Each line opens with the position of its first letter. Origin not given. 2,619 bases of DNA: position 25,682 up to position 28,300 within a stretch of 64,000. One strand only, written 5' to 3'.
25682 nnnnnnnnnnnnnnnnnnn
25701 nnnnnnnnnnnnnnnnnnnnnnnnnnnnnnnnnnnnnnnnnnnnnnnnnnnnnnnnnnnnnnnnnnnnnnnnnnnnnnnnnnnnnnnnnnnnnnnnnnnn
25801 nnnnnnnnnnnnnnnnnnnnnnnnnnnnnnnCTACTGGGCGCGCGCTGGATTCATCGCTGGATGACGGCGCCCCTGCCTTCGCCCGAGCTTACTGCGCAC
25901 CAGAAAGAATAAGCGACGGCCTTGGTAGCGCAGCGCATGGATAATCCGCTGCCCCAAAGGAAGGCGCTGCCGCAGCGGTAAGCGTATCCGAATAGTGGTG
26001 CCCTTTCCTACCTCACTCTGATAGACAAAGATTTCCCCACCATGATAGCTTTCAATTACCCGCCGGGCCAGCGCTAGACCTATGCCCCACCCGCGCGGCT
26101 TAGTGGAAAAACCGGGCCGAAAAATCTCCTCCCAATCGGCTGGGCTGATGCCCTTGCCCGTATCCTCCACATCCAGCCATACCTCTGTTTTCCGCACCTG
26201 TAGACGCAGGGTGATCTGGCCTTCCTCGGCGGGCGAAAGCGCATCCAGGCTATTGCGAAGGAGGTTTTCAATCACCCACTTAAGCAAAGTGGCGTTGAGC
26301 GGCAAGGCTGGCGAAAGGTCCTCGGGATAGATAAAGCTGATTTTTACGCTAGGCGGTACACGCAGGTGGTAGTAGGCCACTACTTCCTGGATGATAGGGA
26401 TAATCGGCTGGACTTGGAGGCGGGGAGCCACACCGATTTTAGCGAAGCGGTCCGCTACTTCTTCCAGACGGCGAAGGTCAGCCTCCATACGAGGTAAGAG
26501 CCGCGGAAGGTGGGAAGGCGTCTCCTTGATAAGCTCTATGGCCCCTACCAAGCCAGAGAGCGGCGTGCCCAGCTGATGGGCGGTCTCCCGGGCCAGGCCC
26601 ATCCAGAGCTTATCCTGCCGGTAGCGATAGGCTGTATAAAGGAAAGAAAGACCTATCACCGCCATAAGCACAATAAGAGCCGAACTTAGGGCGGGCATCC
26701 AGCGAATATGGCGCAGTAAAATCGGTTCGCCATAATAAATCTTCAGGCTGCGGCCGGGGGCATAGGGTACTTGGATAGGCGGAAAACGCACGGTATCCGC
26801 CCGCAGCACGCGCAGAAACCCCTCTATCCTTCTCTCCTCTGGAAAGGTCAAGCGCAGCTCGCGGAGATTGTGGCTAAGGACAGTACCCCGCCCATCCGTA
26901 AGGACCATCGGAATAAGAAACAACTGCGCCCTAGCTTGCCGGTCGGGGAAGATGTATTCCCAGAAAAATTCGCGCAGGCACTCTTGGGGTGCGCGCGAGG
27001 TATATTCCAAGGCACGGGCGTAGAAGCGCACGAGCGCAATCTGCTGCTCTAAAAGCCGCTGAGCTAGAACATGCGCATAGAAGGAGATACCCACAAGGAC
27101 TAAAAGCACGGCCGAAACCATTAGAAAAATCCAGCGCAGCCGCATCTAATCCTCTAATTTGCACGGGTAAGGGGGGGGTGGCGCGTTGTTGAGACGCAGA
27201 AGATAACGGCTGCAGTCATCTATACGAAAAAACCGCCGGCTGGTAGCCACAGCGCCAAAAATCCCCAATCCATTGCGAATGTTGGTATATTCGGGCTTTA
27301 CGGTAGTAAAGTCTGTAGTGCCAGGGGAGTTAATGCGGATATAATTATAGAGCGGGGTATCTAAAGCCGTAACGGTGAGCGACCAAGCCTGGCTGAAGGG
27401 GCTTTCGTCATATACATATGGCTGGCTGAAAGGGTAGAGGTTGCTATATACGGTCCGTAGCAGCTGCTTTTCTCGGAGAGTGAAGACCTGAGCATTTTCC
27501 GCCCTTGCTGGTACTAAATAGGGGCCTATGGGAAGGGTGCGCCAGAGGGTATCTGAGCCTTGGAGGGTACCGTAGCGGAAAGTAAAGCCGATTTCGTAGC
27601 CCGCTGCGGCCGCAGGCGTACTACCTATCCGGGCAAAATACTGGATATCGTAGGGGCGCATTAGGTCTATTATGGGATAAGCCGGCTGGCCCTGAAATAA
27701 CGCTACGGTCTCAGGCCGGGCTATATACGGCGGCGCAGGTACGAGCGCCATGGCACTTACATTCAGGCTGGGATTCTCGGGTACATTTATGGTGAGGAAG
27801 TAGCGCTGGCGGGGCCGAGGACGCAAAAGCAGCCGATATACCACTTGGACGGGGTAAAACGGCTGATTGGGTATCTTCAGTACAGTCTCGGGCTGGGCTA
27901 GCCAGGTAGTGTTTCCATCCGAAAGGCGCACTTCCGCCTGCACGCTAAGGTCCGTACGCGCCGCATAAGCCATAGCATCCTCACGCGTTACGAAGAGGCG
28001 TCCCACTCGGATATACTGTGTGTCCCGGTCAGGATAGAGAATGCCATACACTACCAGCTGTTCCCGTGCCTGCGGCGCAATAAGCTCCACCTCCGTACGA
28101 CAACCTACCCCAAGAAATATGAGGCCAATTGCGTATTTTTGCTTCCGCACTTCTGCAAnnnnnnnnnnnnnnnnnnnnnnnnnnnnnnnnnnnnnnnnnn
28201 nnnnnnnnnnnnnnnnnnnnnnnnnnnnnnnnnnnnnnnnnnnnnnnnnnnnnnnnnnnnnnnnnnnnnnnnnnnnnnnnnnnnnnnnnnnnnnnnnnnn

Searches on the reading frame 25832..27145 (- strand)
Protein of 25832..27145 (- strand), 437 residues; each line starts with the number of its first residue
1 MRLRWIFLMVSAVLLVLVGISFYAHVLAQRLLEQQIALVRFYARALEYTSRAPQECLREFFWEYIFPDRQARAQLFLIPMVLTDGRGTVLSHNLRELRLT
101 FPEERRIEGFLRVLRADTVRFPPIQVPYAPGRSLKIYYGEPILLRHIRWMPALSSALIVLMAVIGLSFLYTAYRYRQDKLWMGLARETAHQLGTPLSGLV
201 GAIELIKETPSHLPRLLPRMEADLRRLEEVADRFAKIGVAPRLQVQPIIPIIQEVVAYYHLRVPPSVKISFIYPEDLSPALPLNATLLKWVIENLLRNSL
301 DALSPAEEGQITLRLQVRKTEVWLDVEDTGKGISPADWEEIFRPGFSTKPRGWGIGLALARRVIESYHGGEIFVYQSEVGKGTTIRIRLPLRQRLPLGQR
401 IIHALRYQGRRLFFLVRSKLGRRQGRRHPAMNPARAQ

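Call 68: search_protein_families(library=pfam, proteins=[window:25832-27145:-], max_evalue=0.00001)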
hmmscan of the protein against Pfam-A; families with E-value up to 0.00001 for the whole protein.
window:25832-27145:- (437 aa): 2 families
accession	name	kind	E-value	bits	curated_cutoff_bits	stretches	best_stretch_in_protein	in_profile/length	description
PF02518.31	HATPase_c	-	3.9e-23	82.4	26.4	1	286-392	4-110/111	Histidine kinase-, DNA gyrase B-, and HSP90-like ATPase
PF00512.31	HisKA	-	8.2e-07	29.4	26.9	1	186-233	7-56/66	His Kinase A (phospho-acceptor) domain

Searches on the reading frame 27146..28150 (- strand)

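Call 68: search_protein_families(library=pfam, proteins=[window:27146-28150:-], max_evalue=0.00001)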
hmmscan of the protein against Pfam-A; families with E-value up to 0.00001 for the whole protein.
window:27146-28150:- (334 aa): 1 family
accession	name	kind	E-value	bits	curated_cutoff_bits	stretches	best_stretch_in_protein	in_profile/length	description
PF14054.11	DUF4249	-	2.8e-13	50.5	28.5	1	26-305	9-267/269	Domain of unknown function (DUF4249)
